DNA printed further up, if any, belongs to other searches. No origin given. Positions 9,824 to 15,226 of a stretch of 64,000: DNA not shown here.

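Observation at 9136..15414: Three-gene coupled operon: small helical protein, 1700-aa zeta-kinase/Fic-like giant, SpoT-type HD hydrolase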

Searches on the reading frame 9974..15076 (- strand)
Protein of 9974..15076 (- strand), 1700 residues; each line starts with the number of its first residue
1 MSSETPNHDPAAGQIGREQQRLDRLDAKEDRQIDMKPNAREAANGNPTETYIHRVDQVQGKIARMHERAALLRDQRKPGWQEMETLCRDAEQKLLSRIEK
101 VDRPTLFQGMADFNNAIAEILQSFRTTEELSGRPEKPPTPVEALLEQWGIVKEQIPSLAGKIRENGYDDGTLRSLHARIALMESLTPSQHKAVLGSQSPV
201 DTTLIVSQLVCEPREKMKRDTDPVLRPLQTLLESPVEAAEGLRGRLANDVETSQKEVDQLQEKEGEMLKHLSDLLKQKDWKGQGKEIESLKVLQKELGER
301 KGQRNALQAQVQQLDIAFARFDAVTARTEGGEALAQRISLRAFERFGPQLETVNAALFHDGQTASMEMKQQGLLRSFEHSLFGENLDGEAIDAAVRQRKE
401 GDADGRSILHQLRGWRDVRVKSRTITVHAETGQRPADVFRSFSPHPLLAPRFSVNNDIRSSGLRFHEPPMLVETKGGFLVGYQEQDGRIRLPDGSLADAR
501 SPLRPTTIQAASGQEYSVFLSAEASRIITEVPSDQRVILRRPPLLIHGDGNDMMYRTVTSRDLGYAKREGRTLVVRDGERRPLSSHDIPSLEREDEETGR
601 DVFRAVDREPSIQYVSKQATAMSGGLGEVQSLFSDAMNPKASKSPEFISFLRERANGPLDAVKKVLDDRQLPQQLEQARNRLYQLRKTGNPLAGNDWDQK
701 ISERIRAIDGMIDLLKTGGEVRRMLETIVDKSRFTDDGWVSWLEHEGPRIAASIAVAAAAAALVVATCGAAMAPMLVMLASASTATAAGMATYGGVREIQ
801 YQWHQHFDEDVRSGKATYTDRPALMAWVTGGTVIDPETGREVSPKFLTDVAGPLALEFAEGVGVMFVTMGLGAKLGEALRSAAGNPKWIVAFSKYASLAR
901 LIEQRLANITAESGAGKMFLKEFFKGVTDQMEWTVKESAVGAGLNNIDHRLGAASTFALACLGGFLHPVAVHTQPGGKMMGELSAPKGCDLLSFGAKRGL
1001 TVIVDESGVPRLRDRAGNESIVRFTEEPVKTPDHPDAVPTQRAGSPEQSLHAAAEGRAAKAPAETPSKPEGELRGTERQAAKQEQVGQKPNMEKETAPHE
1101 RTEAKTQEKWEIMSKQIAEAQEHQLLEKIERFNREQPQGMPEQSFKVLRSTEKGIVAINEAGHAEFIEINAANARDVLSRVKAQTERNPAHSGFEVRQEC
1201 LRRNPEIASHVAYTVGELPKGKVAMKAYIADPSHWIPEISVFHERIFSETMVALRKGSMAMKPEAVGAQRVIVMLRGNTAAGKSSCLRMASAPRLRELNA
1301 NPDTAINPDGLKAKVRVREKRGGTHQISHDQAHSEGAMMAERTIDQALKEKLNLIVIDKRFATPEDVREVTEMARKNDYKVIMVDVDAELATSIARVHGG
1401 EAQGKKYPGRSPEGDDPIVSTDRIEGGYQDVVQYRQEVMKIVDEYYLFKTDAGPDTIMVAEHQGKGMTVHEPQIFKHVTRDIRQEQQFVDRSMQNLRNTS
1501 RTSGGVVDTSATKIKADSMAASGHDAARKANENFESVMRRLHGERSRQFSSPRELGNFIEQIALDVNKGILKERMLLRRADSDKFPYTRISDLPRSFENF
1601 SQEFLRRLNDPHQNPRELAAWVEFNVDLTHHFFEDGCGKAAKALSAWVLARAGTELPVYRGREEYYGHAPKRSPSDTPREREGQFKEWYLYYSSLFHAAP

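Call 4: search_protein_families(library=pfam, proteins=[window:9974-15076:-], max_evalue=0.1)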
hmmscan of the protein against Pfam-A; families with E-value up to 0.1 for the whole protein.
window:9974-15076:- (1700 aa): 3 families
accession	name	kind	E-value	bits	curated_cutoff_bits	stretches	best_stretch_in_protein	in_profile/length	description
PF06414.18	Zeta_toxin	-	8.9e-08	32.2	22.3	1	1268-1398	14-141/199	Zeta toxin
PF13671.12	AAA_33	-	2.5e-07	31.5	27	1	1273-1404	2-122/143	AAA domain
PF12948.12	MSP7_C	-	0.082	14.1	27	0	654-697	67-110/125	MSP7-like protein C-terminal domain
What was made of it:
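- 10637..11449 (-): AvrRxo1/XopAJ-type zeta-family P-loop kinase domain (aa 1210-1480). Walker A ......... at 11225-11251; catalytic-Asp motif INPD at 11150-11161. Pfam Zeta_toxin 32.2 bits against a cut-off of 22.3 (call 4).
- On Zeta-toxin / AvrRxo1 (XopAJ) kinases: 32.2 bits against a cut-off of 22.3 (call 4).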

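Call 5: search_protein_families(library=ncbifam, proteins=[window:9974-15076:-], max_evalue=0.1)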
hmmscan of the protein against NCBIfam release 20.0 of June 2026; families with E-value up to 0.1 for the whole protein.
window:9974-15076:- (1700 aa): 1 family
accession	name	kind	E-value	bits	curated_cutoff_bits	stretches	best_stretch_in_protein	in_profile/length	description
NF041405.1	XopAJ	subfamily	1e-44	153.1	300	1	1210-1503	2-292/324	XopAJ/AvrRxo1 family type III secretion system effector zeta toxin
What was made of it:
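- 10637..11449 (-): NCBIfam NF041405 E=1e-44 (call 5).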

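Call 6: search_protein_families(library=padloc, proteins=[window:9974-15076:-], max_evalue=0.1)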
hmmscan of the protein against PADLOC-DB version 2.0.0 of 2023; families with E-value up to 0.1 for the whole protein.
window:9974-15076:- (1700 aa): 1 family
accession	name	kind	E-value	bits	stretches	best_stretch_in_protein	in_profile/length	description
PDLC01900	CARF4--CARF_PDDEXK_AAA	-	0.01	12.5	1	1341-1387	64-110/556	-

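Call 7: search_solved_structures(query=window:9974-15076:-, max_evalue=0.01, show_alignments=2)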
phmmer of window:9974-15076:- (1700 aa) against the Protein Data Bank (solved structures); distinct sequences matched with E-value up to 0.01: 2.
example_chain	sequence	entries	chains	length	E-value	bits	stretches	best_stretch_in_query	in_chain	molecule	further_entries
4z8v_A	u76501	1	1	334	3e-17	64.6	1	1212-1480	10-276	AvrRxo1-ORF1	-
4z8q_A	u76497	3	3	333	3.1e-17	64.6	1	1212-1480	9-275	AvrRxo1-ORF1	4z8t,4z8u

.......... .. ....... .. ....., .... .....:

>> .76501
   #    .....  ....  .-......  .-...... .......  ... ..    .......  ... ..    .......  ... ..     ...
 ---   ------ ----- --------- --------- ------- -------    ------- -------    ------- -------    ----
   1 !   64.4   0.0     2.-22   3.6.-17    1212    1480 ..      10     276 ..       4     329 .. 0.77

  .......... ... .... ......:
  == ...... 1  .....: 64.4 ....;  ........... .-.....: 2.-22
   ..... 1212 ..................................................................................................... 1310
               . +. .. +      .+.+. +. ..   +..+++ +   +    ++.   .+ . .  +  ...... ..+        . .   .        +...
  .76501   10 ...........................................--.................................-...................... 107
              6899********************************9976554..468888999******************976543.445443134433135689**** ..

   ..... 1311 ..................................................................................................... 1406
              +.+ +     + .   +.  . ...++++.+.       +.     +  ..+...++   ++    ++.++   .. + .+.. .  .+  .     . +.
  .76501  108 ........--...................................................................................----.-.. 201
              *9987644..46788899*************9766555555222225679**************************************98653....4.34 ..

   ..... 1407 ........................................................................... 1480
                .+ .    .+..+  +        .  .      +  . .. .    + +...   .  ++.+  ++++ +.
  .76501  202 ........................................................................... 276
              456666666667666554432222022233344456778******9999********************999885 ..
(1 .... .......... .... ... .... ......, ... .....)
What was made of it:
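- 10637..11449 (-): PDB 4z8v AvrRxo1-ORF1 E=3e-17, with VNPD aligned to INPD (call 7).
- On Zeta-toxin / AvrRxo1 (XopAJ) kinases: INPD (D1309) aligns with VNPD of 4z8v (call 7).
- Closest known: AvrRxo1:Arc1. Same: The kinase domain is homologous, with the Walker A motif and catalytic Asp conserved (calls 5, 7).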

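Call 12: find_homologous_proteins(query=window:9974-15076:-, max_evalue=0.001)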
Query window:9974-15076:- (1700 aa): 1 proteins with E <= 0.001 among 8000 candidates.
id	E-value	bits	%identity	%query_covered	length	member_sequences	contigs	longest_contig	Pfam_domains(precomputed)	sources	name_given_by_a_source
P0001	0.0e+0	3831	100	100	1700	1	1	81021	PF06414.19,PF13671.13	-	-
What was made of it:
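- Tried and rejected: Searching with the full 1700-aa protein returned only itself, because of the word-candidate cap (call 12).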

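Call 69: find_encoding_contigs(protein=P0001, flank=10000, max_places=3)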
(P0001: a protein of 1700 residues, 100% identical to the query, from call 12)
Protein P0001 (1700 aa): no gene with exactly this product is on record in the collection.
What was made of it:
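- Tried and rejected: The giant is not in the gene-position index (call 69).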

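Call 81: search_protein_families(library=phrogs, proteins=[window:9974-15076:-], max_evalue=0.01)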
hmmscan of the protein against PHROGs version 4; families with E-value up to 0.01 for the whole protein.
window:9974-15076:- (1700 aa): 2 families
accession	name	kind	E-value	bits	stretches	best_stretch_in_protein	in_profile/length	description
phrog_2071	-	other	3.6e-07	31.2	1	1269-1395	15-124/282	ATPase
phrog_8238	-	DNA, RNA and nucleotide metabolism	0.00065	18.9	1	1270-1398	2-120/737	RNA ligase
